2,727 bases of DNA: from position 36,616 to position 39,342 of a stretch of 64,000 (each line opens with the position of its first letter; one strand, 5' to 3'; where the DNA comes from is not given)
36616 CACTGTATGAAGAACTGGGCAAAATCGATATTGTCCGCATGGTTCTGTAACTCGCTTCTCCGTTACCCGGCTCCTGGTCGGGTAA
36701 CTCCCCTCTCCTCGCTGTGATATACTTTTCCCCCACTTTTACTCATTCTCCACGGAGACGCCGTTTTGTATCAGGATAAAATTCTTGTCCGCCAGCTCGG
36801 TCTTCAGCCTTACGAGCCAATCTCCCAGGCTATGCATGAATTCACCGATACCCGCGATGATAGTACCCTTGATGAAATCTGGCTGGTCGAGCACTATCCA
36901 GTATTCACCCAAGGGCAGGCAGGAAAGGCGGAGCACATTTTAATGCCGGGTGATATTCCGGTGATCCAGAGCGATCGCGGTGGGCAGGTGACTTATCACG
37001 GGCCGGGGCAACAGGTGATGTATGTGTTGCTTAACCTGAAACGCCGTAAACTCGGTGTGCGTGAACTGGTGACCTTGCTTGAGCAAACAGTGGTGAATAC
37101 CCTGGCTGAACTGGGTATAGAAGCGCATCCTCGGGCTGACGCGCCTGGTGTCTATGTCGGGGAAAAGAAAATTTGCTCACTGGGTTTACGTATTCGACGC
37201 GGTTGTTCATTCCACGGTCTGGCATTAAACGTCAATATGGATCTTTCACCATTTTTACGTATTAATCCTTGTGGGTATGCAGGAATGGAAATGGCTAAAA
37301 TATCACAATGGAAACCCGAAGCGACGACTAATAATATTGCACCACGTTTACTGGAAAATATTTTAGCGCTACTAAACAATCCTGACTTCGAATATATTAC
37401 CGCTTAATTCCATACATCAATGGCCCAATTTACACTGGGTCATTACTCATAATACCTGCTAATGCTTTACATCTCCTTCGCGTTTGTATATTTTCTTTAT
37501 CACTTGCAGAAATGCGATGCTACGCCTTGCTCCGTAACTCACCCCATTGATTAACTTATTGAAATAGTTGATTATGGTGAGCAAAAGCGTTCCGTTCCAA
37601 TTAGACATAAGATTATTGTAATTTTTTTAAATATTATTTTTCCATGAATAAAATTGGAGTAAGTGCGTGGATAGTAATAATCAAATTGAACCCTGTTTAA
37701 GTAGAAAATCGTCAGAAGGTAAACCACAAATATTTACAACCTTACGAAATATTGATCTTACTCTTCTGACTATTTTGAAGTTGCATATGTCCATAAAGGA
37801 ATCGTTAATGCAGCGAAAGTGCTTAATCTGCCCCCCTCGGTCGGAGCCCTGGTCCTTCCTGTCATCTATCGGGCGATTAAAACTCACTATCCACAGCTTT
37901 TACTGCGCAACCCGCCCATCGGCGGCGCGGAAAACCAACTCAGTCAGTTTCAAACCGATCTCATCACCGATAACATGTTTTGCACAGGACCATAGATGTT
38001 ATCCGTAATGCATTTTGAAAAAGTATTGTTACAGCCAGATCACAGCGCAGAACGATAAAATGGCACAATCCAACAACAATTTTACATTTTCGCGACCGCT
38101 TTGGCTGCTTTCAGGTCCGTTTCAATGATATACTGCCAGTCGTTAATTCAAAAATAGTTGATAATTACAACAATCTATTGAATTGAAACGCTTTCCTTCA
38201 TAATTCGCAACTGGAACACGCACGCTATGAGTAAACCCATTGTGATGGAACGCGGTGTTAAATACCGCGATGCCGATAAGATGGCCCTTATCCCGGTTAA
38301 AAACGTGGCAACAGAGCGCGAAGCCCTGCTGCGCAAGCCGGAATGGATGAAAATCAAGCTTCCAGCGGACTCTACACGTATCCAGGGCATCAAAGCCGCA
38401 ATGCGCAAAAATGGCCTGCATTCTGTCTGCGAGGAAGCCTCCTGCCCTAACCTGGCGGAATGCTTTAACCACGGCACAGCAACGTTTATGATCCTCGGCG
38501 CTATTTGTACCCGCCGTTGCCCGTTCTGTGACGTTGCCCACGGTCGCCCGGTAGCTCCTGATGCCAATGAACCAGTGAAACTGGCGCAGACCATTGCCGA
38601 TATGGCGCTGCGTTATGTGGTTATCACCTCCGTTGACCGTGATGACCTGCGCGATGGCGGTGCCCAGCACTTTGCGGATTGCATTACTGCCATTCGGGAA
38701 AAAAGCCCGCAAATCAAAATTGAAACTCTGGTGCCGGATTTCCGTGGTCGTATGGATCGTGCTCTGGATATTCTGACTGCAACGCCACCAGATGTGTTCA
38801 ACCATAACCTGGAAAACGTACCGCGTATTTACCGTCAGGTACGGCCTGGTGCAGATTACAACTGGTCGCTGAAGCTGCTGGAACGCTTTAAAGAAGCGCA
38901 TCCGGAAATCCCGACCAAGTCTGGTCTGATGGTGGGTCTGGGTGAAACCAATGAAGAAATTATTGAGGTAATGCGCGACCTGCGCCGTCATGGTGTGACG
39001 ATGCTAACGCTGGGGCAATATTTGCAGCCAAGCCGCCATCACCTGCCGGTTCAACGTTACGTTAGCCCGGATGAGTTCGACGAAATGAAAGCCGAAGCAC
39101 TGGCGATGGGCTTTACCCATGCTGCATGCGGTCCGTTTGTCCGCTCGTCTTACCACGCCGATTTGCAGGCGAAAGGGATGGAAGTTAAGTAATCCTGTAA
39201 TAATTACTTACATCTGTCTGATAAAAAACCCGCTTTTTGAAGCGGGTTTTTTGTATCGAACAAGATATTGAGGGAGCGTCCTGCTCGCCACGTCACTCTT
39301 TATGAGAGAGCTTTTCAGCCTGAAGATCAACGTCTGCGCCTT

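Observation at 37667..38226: LysR-family gene between lipB and lipA is decayed by frameshift plus two deletions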

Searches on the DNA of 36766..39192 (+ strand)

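Call 3: search_dna_similar(query=window:37408-38226:+, collection=ecoli_genomes, mode=near, max_rows=30, rows=spread)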
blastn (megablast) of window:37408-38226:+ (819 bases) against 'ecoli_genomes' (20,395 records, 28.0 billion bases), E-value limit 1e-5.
Records with a match: 5424; places in all: 5461; records where one place covers at least 80% of the query: 5352.
Genomes with a match: 5424 of 5426; with a place that covers at least 80% of the query: 5352. Places per genome that has any: lowest 1, median 1, highest 3. On chromosomes: 5459 places; on plasmids: 2.
Best place of each record, by identity: 95-99% 5424.
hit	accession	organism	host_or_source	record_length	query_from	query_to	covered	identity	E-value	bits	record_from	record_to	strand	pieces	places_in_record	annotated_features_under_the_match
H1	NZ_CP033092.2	Escherichia coli DSM 30083 = JCM 1649 = ATCC 11775 strain ...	-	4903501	1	819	100%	98.5%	0e+0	1447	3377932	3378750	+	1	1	LysR family transcriptional regulator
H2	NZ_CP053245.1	Escherichia coli strain SCU-485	Homo sapiens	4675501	1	819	100%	98.2%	0e+0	1430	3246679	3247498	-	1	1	YbeF family transcriptional regulator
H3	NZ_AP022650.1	Escherichia coli strain 09-02E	Homo sapiens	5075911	1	819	100%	97.9%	0e+0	1419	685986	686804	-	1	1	YbeF family transcriptional regulator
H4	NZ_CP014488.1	Escherichia coli strain G749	Homo sapiens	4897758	1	819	100%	97.3%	0e+0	1409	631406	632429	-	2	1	YbeF family transcriptional regulator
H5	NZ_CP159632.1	Escherichia coli strain Z135-6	hospital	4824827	1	819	100%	97.3%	0e+0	1409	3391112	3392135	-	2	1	YbeF family transcriptional regulator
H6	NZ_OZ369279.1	Escherichia coli strain Esc25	not applicable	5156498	1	819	100%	97.3%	0e+0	1409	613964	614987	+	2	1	YbeF family transcriptional regulator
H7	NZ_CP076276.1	Escherichia coli strain SA31-1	Bubalus bubalis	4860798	1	819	100%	97.2%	0e+0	1409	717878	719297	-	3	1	ybeF: YbeF family transcriptional regulator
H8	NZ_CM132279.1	Escherichia coli strain 19AR0646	Homo sapiens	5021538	1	819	99%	97.7%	0e+0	1415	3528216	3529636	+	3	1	ybeF: YbeF family transcriptional regulator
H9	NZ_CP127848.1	Escherichia coli strain MB7671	Homo sapiens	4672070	1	819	99%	97.7%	0e+0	1411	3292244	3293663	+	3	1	ybeF: YbeF family transcriptional regulator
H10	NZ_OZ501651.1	Escherichia coli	Homo sapiens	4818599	1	819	99%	97.7%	0e+0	1411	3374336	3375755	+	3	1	ybeF: YbeF family transcriptional regulator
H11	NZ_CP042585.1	Escherichia coli strain LD91-1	feces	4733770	1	819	99%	97.6%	0e+0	1405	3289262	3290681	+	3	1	ybeF: YbeF family transcriptional regulator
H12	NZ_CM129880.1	Escherichia coli strain MB07081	seawater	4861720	1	819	99%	97.6%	0e+0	1405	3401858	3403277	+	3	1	ybeF: YbeF family transcriptional regulator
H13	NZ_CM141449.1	Escherichia coli strain LT2-3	Deer enclosure soil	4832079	1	819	99%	97.6%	0e+0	1405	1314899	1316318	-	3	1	ybeF: YbeF family transcriptional regulator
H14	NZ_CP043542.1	Escherichia coli strain F2_81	Sus scrofa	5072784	1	819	99%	97.6%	0e+0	1406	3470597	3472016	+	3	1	ybeF: YbeF family transcriptional regulator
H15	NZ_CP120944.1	Escherichia coli O157:H7 str. EDL933 strain EDL933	Homo sapiens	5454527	1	819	99%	97.4%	0e+0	1403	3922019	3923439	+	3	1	ybeF: YbeF family transcriptional regulator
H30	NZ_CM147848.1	Escherichia coli strain 52F4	Calf of Bos taurus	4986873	1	182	22%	97.8%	3e-82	315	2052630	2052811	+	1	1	none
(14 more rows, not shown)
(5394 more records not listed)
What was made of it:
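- The locus is in 5,424 of 5,426 complete genomes (call 3).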

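Call 4: search_dna_similar(query=window:36766-39192:+, collection=ecoli_genomes, mode=near, max_rows=30, rows=spread)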
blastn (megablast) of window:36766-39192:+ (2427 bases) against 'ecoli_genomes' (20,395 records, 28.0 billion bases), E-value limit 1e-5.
Records with a match: 5424; places in all: 5437; records where one place covers at least 80% of the query: 5418.
Genomes with a match: 5424 of 5426; with a place that covers at least 80% of the query: 5418. Places per genome that has any: lowest 1, median 1, highest 2. On chromosomes: 5435 places; on plasmids: 2.
Best place of each record, by identity: >=99% 423; 95-99% 5000; 90-95% 1.
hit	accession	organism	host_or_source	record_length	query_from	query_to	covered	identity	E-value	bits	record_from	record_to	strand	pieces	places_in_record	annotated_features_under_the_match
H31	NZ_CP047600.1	Escherichia coli O84:H7 strain Trh52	Homo sapiens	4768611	1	2427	100%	99.2%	0e+0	4372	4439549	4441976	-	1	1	lipA: lipoyl synthase | lipB: lipoyl(octanoyl) transferase LipB | YbeF family transcriptional regulator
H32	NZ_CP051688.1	Escherichia coli strain SCU-387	Homo sapiens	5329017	1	2427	100%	99.1%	0e+0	4355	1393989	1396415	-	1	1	lipA: lipoyl synthase | lipB: lipoyl(octanoyl) transferase LipB | YbeF family transcriptional regulator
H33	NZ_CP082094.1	Escherichia coli strain MS15236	Homo sapiens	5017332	1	2427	100%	99.0%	0e+0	4349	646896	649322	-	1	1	lipA: lipoyl synthase | lipB: lipoyl(octanoyl) transferase LipB | YbeF family transcriptional regulator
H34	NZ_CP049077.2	Escherichia coli strain p11A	Homo sapiens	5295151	1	2427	100%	98.7%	0e+0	4328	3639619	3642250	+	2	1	lipA: lipoyl synthase | lipB: lipoyl(octanoyl) transferase LipB | YbeF family transcriptional regulator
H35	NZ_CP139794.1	Escherichia coli strain Nord8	Homo sapiens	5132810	1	2427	100%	98.7%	0e+0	4328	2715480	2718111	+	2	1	lipA: lipoyl synthase | lipB: lipoyl(octanoyl) transferase LipB | YbeF family transcriptional regulator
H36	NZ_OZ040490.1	Escherichia coli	-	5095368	1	2427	100%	98.7%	0e+0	4328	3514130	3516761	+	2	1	lipA: lipoyl synthase | lipB: lipoyl(octanoyl) transferase LipB | YbeF family transcriptional regulator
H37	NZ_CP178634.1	Escherichia coli strain VTB96775v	Chicken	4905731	1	2427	100%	98.4%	0e+0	4295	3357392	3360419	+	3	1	lipA: lipoyl synthase | ybeF: YbeF family transcriptional regulator | lipB: lipoyl(octanoyl) transferase LipB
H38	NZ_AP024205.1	Escherichia coli strain TA8571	-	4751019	1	2427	100%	98.6%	0e+0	4303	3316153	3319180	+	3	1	lipA: lipoyl synthase | ybeF: YbeF family transcriptional regulator | lipB: lipoyl(octanoyl) transferase LipB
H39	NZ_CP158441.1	Escherichia coli strain S115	Homo sapiens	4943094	1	2427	100%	98.6%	0e+0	4297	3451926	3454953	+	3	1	lipA: lipoyl synthase | ybeF: YbeF family transcriptional regulator | lipB: lipoyl(octanoyl) transferase LipB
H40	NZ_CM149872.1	Escherichia coli strain HCP4S3_I4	Sus scrofa domesticus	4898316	1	2427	100%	98.6%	0e+0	4292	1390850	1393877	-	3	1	lipA: lipoyl synthase | ybeF: YbeF family transcriptional regulator | lipB: lipoyl(octanoyl) transferase LipB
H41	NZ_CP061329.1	Escherichia coli strain EC93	Rattus norvegicus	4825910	1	2427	100%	98.6%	0e+0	4291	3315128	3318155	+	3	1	lipA: lipoyl synthase | ybeF: YbeF family transcriptional regulator | lipB: lipoyl(octanoyl) transferase LipB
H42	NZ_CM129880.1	Escherichia coli strain MB07081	seawater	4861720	1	2427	100%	98.6%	0e+0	4291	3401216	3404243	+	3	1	lipA: lipoyl synthase | ybeF: YbeF family transcriptional regulator | lipB: lipoyl(octanoyl) transferase LipB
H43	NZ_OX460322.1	Escherichia coli strain EC0880B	Derived from parental isolate EC0880B ...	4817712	1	2427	100%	98.6%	0e+0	4291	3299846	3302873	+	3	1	lipA: lipoyl synthase | ybeF: YbeF family transcriptional regulator | lipB: lipoyl(octanoyl) transferase LipB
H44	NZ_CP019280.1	Escherichia coli strain 13P484A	pig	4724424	1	2427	100%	98.5%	0e+0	4286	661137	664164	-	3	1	lipA: lipoyl synthase | ybeF: YbeF family transcriptional regulator | lipB: lipoyl(octanoyl) transferase LipB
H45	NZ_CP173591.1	Escherichia coli strain 98193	Homo sapiens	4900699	1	2427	100%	98.5%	0e+0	4286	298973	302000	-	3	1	lipA: lipoyl synthase | ybeF: YbeF family transcriptional regulator | lipB: lipoyl(octanoyl) transferase LipB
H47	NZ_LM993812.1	Escherichia coli strain K-12 substr. HMS174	-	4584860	1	2427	100%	98.5%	0e+0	4281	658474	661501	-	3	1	lipA: lipoyl synthase | ybeF: YbeF family transcriptional regulator | lipB: lipoyl(octanoyl) transferase LipB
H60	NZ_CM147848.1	Escherichia coli strain 52F4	Calf of Bos taurus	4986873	1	2427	41%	98.4%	0e+0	1734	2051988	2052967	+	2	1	lipB: lipoyl(octanoyl) transferase LipB | lipoyl synthase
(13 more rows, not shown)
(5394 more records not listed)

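Call 5: get_annotated_region(hit=H47, flank=300)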
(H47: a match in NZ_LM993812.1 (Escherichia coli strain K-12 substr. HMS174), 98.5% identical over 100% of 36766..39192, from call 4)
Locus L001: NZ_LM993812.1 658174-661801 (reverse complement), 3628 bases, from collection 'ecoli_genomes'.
description: Escherichia coli strain K-12 substr. HMS174 chromosome 1, complete sequence
organism: Escherichia coli strain K-12 substr. HMS174 (NCBI taxid 562)
replicon: chromosome; assembly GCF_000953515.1
host: -; source: -; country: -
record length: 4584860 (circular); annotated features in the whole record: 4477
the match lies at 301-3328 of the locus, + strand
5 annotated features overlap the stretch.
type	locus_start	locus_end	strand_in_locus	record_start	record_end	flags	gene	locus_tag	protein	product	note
CDS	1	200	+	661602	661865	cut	ybeD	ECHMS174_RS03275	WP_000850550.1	DUF493 family protein YbeD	-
CDS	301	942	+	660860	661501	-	lipB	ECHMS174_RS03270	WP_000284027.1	lipoyl(octanoyl) transferase LipB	-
CDS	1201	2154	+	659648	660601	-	ybeF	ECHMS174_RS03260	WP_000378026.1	YbeF family transcriptional regulator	-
CDS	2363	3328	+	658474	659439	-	lipA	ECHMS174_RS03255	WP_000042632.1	lipoyl synthase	-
CDS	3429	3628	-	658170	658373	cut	tatE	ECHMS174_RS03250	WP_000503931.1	twin-arginine translocase subunit TatE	-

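Call 6: get_annotated_region(hit=H31, flank=300)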
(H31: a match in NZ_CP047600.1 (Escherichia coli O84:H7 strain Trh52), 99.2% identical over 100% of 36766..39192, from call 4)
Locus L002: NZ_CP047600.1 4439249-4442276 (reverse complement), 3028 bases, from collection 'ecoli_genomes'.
description: Escherichia coli O84:H7 strain Trh52 chromosome, complete genome
organism: Escherichia coli O84:H7 strain Trh52 (NCBI taxid 2697517)
replicon: chromosome; assembly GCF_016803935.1
host: Homo sapiens; source: feces; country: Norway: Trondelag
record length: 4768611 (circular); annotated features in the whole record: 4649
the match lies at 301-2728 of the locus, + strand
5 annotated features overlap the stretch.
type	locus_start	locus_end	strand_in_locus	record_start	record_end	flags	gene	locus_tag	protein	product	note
CDS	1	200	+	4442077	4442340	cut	ybeD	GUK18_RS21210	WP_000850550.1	DUF493 family protein YbeD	-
CDS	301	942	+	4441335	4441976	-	lipB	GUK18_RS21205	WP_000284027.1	lipoyl(octanoyl) transferase LipB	-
CDS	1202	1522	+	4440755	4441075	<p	-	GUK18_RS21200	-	YbeF family transcriptional regulator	frameshifted; incomplete; partial in the middle of a contig; missing C-terminus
CDS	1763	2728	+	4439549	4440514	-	lipA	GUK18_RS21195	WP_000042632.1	lipoyl synthase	-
CDS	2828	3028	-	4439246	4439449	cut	tatE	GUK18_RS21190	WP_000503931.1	twin-arginine translocase subunit TatE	-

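Call 7: get_annotated_region(hit=H34, flank=300)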
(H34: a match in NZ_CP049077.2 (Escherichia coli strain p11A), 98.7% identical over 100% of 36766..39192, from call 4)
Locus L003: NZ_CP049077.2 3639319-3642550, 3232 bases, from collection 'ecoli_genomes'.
description: Escherichia coli strain p11A chromosome, complete genome
organism: Escherichia coli strain p11A (NCBI taxid 562)
replicon: chromosome; assembly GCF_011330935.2
host: Homo sapiens; source: blood; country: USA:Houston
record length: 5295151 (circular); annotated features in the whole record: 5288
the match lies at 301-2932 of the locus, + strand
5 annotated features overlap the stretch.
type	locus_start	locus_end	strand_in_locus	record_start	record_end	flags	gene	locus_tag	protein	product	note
CDS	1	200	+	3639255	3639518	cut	ybeD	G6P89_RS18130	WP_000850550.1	DUF493 family protein YbeD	-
CDS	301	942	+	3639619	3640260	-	lipB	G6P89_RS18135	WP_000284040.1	lipoyl(octanoyl) transferase LipB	-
CDS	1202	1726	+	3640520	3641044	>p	-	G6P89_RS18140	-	YbeF family transcriptional regulator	frameshifted; incomplete; partial in the middle of a contig; missing C-terminus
CDS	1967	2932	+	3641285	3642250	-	lipA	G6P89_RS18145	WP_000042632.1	lipoyl synthase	-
CDS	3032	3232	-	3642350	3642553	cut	tatE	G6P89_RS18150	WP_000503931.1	twin-arginine translocase subunit TatE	-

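Call 8: get_annotated_region(hit=H1, flank=1000)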
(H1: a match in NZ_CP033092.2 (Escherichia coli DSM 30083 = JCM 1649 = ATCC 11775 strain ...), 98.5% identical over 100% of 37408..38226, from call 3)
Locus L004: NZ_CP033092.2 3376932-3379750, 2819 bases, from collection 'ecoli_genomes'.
description: Escherichia coli DSM 30083 = JCM 1649 = ATCC 11775 chromosome, complete genome
organism: Escherichia coli DSM 30083 = JCM 1649 = ATCC 11775 strain ATCC 11775 (NCBI taxid 866789)
replicon: chromosome; assembly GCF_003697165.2
host: -; source: -; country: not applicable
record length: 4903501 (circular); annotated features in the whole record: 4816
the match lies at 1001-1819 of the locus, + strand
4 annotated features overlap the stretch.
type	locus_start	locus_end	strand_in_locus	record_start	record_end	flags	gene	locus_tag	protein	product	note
CDS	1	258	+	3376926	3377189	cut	ybeD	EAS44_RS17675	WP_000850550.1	DUF493 family protein YbeD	-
CDS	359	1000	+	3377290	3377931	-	lipB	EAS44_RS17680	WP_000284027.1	lipoyl(octanoyl) transferase LipB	-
CDS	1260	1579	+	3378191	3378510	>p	-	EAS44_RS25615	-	LysR family transcriptional regulator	frameshifted; incomplete; partial in the middle of a contig; missing C-terminus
CDS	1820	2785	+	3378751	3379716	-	lipA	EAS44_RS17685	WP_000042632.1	lipoyl synthase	-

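Call 11: search_dna_similar(query=L001:1730-2110:+, collection=ecoli_genomes, mode=near, max_rows=30, rows=spread)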
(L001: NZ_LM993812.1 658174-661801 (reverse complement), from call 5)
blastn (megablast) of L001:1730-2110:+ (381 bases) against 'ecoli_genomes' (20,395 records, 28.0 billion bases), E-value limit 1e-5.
Records with a match: 4373; places in all: 4384; records where one place covers at least 80% of the query: 4370.
Genomes with a match: 4373 of 5426; with a place that covers at least 80% of the query: 4370. Places per genome that has any: lowest 1, median 1, highest 2. On chromosomes: 4382 places; on plasmids: 2.
Best place of each record, by identity: >=99% 3061; 95-99% 1309; 90-95% 2; 80-90% 1.
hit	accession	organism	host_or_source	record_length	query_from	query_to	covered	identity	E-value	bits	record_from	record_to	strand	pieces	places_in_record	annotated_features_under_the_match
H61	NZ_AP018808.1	Escherichia coli strain E2865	Bos taurus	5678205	1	381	100%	100.0%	0e+0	704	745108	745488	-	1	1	ybeF: YbeF family transcriptional regulator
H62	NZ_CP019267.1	Escherichia coli strain 13C1079T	chicken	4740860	1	381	100%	100.0%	0e+0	704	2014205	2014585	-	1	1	LysR substrate-binding domain-containing protein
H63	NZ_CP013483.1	Escherichia coli strain Y5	Homo sapiens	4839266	1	381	100%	100.0%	0e+0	704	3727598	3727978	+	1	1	ybeF: YbeF family transcriptional regulator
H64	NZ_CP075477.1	Escherichia coli strain NT1W25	pig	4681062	1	381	100%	100.0%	0e+0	704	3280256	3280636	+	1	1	ybeF: YbeF family transcriptional regulator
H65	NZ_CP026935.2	Escherichia coli strain CFS3292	Bos taurus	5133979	1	381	100%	100.0%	0e+0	704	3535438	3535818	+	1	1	ybeF: YbeF family transcriptional regulator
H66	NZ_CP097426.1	Escherichia coli strain C289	Homo sapiens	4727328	1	381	100%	100.0%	0e+0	704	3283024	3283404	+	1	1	ybeF: YbeF family transcriptional regulator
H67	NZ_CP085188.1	Escherichia coli strain EC195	Homo sapiens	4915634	1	381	100%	100.0%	0e+0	704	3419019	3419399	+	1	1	ybeF: YbeF family transcriptional regulator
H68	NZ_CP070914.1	Escherichia coli strain 65COLEC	Homo sapiens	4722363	1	381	100%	100.0%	0e+0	704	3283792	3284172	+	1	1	ybeF: YbeF family transcriptional regulator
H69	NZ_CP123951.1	Escherichia coli strain TL012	Collected from calf feces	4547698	1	381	100%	100.0%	0e+0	704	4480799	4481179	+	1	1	ybeF: YbeF family transcriptional regulator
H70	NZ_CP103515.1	Escherichia coli strain 5444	Homo sapiens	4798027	1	381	100%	100.0%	0e+0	704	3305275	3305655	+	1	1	ybeF: YbeF family transcriptional regulator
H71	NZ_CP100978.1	Escherichia coli strain ET245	Hoplobatrachus rugulosus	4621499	1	381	100%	100.0%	0e+0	704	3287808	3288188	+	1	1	YbeF family transcriptional regulator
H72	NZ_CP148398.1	Escherichia coli strain Z1323HEC0009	Homo sapiens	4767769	1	381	100%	100.0%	0e+0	704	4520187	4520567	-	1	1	ybeF: YbeF family transcriptional regulator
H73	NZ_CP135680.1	Escherichia coli strain TUM3755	missing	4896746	1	381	100%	100.0%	0e+0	704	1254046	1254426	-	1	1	ybeF: YbeF family transcriptional regulator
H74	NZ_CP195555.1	Escherichia coli strain 25403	Homo sapiens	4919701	1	381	100%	100.0%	0e+0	704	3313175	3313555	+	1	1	ybeF: YbeF family transcriptional regulator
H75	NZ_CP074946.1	Escherichia coli strain 05_3471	Homo sapiens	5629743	1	381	100%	100.0%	0e+0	704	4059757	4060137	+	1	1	ybeF: YbeF family transcriptional regulator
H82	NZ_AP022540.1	Escherichia coli strain THO-010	Homo sapiens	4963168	1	381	100%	98.4%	0e+0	671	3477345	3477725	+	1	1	ybeF: YbeF family transcriptional regulator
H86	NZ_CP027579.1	Escherichia coli strain 2013C-4282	Homo sapiens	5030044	1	381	100%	97.6%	0e+0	654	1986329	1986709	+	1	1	ybeF: YbeF family transcriptional regulator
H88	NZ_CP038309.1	Escherichia coli O157:H7 strain Show KS 470-1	cattle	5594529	1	381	100%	97.4%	0e+0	649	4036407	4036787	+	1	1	ybeF: YbeF family transcriptional regulator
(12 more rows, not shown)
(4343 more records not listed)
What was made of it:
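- The 397-bp segment is present in 4,373 (call 11).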

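Call 12: search_dna_similar(query=L001:1375-1565:+, collection=ecoli_genomes, mode=near, max_rows=30, rows=spread)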
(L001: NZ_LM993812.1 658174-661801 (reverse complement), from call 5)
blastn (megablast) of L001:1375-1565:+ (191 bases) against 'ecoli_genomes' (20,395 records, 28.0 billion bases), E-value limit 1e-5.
Records with a match: 5034; places in all: 5058; records where one place covers at least 80% of the query: 5020.
Genomes with a match: 5034 of 5426; with a place that covers at least 80% of the query: 5020. Places per genome that has any: lowest 1, median 1, highest 2. On chromosomes: 5056 places; on plasmids: 2.
Best place of each record, by identity: >=99% 4313; 95-99% 126; 90-95% 595.
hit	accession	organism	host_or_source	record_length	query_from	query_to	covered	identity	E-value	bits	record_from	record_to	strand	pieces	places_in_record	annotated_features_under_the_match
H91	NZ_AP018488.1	Escherichia coli O157:H7 strain PV15-279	Homo sapiens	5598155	1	191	100%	100.0%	1e-94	353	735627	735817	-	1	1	ybeF: YbeF family transcriptional regulator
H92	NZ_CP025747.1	Escherichia coli strain ML35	missing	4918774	1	191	100%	100.0%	1e-94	353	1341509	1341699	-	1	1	ybeF: YbeF family transcriptional regulator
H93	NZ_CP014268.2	Escherichia coli B strain C2566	laboratory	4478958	1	191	100%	100.0%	1e-94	353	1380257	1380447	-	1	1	ybeF: YbeF family transcriptional regulator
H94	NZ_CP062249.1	Escherichia coli strain AML002_ev01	not applicable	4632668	1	191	100%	100.0%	1e-94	353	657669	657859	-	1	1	ybeF: YbeF family transcriptional regulator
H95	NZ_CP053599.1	Escherichia coli strain NEBExpress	not applicable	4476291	1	191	100%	100.0%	1e-94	353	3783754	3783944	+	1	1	ybeF: YbeF family transcriptional regulator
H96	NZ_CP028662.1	Escherichia coli strain 119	cattle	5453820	1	191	100%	100.0%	1e-94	353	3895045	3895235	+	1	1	ybeF: YbeF family transcriptional regulator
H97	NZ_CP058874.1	Escherichia coli strain STLEFF_47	Stanley WWTPs_47 WWTPs effluent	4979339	1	191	100%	100.0%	1e-94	353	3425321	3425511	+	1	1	ybeF: YbeF family transcriptional regulator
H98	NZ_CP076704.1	Escherichia coli O8:H28 strain BMH-17-0027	flour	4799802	1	191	100%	100.0%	1e-94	353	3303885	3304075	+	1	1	ybeF: YbeF family transcriptional regulator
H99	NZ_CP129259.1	Escherichia coli strain STEC1587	Homo sapiens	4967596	1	191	100%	100.0%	1e-94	353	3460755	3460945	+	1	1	ybeF: YbeF family transcriptional regulator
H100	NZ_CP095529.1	Escherichia coli strain GN06156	Homo sapiens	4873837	1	191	100%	100.0%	1e-94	353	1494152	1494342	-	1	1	ybeF: YbeF family transcriptional regulator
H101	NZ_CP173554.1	Escherichia coli strain 98203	Homo sapiens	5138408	1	191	100%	100.0%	1e-94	353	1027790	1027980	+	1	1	ybeF: YbeF family transcriptional regulator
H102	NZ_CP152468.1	Escherichia coli strain Sel(hit)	not applicable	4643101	1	191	100%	100.0%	1e-94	353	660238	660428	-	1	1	ybeF: YbeF family transcriptional regulator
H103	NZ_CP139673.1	Escherichia coli strain TP6-2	Homo sapiens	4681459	1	191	100%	100.0%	1e-94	353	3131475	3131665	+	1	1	ybeF: YbeF family transcriptional regulator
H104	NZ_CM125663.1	Escherichia coli strain 2022S01-140-18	not applicable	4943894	1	191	100%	100.0%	1e-94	353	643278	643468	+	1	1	ybeF: YbeF family transcriptional regulator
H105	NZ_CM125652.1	Escherichia coli strain ZH177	pig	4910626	1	191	100%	100.0%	1e-94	353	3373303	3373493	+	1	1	ybeF: YbeF family transcriptional regulator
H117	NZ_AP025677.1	Escherichia coli strain Rb-23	Homo sapiens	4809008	1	191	100%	94.8%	7e-78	298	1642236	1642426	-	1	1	YbeF family transcriptional regulator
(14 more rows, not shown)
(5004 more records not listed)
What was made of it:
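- The 204-bp segment is present in 5,034 (call 12).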
